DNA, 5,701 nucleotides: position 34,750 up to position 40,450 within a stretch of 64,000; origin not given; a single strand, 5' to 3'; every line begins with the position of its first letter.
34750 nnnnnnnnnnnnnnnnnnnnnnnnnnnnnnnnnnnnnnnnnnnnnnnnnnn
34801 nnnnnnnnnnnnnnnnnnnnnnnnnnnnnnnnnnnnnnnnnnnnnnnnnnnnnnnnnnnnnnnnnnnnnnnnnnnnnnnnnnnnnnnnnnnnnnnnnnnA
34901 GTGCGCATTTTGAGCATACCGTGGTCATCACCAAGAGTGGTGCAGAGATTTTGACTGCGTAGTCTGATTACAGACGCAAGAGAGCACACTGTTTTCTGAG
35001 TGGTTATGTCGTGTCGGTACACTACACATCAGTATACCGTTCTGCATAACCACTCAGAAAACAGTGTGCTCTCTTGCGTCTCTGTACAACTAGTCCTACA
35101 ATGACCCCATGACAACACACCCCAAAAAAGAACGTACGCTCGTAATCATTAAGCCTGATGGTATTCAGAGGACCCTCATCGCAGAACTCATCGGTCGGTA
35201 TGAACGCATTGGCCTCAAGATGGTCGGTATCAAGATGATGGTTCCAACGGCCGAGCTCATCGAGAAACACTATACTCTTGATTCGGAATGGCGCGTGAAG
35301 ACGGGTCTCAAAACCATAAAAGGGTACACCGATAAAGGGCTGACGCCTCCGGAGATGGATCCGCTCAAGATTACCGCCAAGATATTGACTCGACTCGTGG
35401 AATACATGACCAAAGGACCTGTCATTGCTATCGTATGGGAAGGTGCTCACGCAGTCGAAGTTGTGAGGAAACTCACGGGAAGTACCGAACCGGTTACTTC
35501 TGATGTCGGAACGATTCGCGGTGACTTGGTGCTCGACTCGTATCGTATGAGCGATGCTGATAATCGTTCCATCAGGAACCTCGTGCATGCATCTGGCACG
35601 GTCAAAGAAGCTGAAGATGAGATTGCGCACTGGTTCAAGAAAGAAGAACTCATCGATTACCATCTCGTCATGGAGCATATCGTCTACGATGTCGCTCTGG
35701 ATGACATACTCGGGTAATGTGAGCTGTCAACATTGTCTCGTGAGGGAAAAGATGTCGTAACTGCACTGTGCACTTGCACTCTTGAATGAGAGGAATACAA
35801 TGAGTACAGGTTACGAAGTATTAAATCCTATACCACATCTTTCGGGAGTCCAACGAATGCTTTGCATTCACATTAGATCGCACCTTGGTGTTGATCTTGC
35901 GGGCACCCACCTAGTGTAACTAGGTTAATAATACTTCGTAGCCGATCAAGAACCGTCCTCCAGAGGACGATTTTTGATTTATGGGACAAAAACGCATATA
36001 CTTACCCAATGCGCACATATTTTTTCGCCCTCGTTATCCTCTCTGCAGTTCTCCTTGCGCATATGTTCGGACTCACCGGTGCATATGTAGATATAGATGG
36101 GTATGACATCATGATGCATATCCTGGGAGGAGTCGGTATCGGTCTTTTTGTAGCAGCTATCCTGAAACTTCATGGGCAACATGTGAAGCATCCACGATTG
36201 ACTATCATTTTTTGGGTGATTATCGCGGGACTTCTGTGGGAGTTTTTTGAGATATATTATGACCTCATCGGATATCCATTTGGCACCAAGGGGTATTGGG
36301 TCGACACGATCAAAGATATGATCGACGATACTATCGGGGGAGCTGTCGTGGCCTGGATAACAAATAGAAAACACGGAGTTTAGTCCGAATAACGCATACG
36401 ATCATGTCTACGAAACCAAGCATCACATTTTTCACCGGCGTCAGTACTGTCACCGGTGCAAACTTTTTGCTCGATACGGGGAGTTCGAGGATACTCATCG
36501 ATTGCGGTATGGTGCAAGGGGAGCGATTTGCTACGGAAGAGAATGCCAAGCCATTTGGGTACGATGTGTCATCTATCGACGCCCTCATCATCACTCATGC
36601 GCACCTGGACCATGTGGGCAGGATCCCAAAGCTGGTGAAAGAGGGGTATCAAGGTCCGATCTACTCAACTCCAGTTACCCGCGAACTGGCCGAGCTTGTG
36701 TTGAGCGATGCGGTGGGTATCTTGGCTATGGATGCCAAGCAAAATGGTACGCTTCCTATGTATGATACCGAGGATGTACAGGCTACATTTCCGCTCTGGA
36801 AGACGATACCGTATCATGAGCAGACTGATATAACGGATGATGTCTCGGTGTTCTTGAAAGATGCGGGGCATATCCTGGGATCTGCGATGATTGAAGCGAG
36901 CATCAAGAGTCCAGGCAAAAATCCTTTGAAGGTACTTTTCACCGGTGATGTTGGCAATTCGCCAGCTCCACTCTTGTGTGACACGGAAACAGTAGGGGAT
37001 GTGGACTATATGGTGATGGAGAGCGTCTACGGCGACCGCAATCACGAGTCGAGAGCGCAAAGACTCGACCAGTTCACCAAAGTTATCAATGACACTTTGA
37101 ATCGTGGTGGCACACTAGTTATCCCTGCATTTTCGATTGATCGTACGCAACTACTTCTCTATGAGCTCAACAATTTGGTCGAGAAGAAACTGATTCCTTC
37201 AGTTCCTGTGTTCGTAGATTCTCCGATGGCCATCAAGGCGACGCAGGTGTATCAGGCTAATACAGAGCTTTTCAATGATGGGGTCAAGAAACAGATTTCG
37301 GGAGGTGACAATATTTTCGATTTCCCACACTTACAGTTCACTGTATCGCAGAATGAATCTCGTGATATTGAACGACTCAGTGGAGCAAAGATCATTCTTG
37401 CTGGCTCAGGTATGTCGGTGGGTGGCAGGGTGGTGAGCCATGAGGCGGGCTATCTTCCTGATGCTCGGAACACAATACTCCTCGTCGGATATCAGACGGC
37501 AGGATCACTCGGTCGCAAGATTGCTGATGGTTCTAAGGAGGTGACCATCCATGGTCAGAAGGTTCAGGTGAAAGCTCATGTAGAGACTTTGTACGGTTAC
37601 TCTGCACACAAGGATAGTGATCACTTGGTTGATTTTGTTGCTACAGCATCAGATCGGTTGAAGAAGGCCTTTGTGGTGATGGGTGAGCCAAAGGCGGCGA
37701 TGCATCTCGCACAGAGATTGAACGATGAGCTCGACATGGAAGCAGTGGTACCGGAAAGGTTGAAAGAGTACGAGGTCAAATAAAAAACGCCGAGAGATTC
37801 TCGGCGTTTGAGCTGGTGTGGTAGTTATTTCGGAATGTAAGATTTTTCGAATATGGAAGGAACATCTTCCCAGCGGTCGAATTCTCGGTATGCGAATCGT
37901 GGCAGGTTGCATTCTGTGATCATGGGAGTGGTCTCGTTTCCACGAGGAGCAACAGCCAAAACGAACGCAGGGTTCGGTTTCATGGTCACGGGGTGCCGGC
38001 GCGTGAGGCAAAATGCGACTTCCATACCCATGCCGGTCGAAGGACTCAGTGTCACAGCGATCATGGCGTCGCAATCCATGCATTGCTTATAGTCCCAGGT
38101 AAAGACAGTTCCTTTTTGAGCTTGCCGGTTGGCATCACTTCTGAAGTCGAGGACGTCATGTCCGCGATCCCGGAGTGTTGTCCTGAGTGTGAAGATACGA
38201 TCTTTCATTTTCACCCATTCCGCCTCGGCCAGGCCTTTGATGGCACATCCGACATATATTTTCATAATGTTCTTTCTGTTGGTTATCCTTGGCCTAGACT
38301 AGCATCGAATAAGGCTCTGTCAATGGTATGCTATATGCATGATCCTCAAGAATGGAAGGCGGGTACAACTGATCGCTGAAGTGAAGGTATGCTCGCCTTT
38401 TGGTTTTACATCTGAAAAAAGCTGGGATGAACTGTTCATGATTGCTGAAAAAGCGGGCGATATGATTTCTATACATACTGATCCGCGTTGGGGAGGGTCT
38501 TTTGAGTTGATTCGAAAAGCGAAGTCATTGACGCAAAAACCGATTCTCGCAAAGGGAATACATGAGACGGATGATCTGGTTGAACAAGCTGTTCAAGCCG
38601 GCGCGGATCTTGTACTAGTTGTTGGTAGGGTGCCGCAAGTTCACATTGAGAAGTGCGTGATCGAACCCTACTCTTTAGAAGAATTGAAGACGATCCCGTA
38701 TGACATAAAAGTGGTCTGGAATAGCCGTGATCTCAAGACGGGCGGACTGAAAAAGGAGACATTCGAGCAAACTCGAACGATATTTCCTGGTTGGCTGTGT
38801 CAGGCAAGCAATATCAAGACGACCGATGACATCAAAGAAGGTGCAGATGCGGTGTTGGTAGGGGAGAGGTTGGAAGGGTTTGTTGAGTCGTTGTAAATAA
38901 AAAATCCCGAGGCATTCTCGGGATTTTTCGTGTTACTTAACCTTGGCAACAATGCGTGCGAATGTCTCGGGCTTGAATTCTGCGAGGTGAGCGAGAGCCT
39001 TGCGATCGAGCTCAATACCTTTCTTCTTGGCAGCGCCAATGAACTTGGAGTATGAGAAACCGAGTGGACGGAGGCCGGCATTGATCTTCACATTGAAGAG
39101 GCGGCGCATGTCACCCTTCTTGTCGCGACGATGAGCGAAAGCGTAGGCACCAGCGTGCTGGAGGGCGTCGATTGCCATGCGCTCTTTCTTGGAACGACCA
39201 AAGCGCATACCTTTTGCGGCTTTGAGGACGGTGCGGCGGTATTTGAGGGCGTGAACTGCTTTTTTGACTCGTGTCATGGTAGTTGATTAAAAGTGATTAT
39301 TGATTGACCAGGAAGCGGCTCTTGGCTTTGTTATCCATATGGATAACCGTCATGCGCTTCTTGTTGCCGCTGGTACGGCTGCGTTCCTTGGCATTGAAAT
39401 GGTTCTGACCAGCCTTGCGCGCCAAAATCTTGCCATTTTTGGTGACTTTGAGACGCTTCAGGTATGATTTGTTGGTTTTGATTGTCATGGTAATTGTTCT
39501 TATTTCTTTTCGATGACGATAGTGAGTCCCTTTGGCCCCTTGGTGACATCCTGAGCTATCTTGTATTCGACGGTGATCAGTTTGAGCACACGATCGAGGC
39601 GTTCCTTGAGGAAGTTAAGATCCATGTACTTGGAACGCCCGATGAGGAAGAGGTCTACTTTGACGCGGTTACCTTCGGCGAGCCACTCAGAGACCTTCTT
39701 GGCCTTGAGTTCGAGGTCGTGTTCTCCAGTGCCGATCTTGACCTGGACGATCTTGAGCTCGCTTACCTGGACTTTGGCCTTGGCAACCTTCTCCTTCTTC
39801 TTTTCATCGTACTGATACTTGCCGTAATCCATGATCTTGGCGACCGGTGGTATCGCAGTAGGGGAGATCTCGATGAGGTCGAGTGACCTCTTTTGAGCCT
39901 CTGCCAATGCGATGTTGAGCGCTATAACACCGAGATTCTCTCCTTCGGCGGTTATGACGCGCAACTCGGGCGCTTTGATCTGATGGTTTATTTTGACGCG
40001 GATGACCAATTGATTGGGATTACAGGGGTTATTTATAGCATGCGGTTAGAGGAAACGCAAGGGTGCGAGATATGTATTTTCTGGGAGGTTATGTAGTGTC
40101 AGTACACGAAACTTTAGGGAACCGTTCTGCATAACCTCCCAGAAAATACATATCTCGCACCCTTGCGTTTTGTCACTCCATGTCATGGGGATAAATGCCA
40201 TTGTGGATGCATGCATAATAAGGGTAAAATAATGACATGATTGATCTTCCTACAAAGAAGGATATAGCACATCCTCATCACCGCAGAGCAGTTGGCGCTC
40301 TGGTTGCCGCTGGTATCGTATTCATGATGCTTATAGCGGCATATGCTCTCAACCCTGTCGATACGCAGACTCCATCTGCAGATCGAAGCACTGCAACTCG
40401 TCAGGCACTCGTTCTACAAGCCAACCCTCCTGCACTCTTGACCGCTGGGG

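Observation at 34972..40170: Two-copy family of long, perfectly palindromic hairpin elements with a semi-conserved 36-nt loop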

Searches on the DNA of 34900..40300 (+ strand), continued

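Call 75: search_with_rna_model(model_id=R1, sources=[L043, L044], max_evalue=10)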
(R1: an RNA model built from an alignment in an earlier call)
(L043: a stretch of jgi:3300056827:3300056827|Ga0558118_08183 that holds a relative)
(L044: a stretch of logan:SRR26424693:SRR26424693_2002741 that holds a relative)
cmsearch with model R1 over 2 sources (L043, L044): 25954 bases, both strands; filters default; matches with E-value up to 10: 4.
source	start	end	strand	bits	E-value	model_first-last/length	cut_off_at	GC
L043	9818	9911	+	64.5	5e-14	1-118/118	no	0.5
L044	3261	3354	+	64.5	5e-14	1-118/118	no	0.5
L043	9818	9911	-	57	3.6e-12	1-118/118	no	0.5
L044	3261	3354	-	57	3.6e-12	1-118/118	no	0.5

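Call 80: build_rna_model(alignment_id=A5, structure=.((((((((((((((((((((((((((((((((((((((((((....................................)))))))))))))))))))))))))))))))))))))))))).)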
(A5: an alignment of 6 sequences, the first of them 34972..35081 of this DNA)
Model R2 built from alignment A5 (6 sequences, 122 columns); structure: as given.
model positions 118; base pairs 41; branch points 0; effective number of sequences 1.08; information 0.59 bits per position. Calibrated on 0.2 Mb of random sequence (short: E-values are rough).
structure used (alignment columns):
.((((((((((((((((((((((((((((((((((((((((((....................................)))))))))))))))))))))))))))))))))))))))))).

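Call 81: search_with_rna_model(model_id=R2, sources=[window, L001, L010, L012, L013, L015, L016, L021, L034, L037, L038, L040, L041, L042, L043], max_evalue=1)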
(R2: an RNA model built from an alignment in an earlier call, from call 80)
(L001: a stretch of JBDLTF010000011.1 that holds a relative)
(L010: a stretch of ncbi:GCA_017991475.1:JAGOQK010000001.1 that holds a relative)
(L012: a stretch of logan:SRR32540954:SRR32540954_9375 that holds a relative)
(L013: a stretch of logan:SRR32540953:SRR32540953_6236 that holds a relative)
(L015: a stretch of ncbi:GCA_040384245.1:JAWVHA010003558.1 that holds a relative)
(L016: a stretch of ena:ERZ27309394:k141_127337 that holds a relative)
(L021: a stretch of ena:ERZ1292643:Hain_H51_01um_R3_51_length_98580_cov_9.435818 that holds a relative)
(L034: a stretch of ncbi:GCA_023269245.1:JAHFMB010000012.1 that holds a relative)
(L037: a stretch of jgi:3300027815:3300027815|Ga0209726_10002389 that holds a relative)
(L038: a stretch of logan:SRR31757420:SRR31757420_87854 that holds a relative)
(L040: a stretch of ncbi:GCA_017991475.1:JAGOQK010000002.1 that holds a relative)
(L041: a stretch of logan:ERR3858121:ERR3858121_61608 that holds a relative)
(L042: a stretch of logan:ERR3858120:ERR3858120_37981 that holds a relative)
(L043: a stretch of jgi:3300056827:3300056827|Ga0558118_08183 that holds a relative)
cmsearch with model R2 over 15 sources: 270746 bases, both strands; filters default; matches with E-value up to 1: 14.
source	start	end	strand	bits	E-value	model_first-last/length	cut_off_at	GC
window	40053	40170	+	130.9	5.3e-28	1-118/118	no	0.44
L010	15399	15516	+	127.8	2.8e-27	1-118/118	no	0.5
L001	2927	3044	+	120.9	1.2e-25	1-118/118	no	0.49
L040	9799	9915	+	118.9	3.6e-25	1-118/118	no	0.48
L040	17734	17849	-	118.6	4.1e-25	1-118/118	no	0.51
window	34972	35081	+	107.3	1.9e-22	1-118/118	no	0.46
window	40053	40170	-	95.2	1.3e-19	1-118/118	no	0.44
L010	15399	15516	-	90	2.2e-18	1-118/118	no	0.5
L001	2927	3044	-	84.6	4e-17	1-118/118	no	0.49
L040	17734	17849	+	80.7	3.4e-16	1-118/118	no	0.51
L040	9799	9916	-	76.7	2.9e-15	1-118/118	no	0.47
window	34972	35081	-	74.1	1.2e-14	1-118/118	no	0.46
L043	9818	9911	+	67.5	4.3e-13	1-118/118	no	0.5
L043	9818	9911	-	61.6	1e-11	1-118/118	no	0.5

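Call 82: search_dna_similar(query=window:40053-40170:+, collection=plasmids, mode=distant, max_evalue=0.01, max_rows=5)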
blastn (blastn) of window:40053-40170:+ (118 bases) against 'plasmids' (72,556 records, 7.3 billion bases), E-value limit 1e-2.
No match.

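Call 83: search_dna_similar(query=window:40053-40170:+, collection=phages, mode=distant, max_evalue=0.01, max_rows=5)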
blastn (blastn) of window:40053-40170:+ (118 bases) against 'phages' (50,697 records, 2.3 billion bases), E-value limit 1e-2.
No match.
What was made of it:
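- There is no similarity to plasmid or phage records (calls 82, 83).
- Tried and rejected: BLAST against plasmid and phage collections: no match (calls 82, 83).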

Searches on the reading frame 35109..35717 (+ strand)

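Call 11: search_protein_families(library=pfam, proteins=[window:35109-35717:+])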
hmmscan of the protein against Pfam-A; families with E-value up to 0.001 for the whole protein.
window:35109-35717:+ (202 aa): 1 family
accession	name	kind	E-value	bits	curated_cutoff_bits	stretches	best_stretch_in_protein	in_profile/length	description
PF00334.24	NDK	-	8.5e-36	123.2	27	2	94-180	58-134/135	Nucleoside diphosphate kinase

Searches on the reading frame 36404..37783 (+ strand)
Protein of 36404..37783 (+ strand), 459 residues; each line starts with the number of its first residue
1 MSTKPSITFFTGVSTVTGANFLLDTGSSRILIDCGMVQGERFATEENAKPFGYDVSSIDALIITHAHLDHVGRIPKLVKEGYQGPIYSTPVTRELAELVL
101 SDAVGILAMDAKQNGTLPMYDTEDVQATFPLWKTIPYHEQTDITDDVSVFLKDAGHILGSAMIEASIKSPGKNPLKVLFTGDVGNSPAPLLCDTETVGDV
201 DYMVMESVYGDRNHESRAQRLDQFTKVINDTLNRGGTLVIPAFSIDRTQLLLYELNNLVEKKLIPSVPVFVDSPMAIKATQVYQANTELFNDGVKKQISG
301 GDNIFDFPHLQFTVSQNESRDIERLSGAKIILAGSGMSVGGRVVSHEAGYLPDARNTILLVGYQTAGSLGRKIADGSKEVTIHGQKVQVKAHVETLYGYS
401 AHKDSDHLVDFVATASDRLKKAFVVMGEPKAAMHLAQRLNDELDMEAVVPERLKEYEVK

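Call 11: search_protein_families(library=pfam, proteins=[window:36404-37783:+])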
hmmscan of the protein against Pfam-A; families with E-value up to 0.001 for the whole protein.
window:36404-37783:+ (459 aa): 5 families
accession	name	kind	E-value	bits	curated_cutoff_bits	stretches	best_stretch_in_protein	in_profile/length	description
PF10996.14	Beta-Casp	-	2.5e-33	115.6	27.7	1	248-373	1-120/120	Beta-Casp domain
PF16661.11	Lactamase_B_6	-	1.8e-12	47.5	27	1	22-162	1-146/193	Metallo-beta-lactamase superfamily domain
PF00753.33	Lactamase_B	-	2.3e-12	47.7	22.7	1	21-103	9-89/196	Metallo-beta-lactamase superfamily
PF07521.17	RMMBL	-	2.3e-10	40.7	21.6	1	387-450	2-63/63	Zn-dependent metallo-hydrolase RNA specificity domain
PF12706.13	Lactamase_B_2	-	3.5e-09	37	27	1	29-96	2-71/200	Beta-lactamase superfamily domain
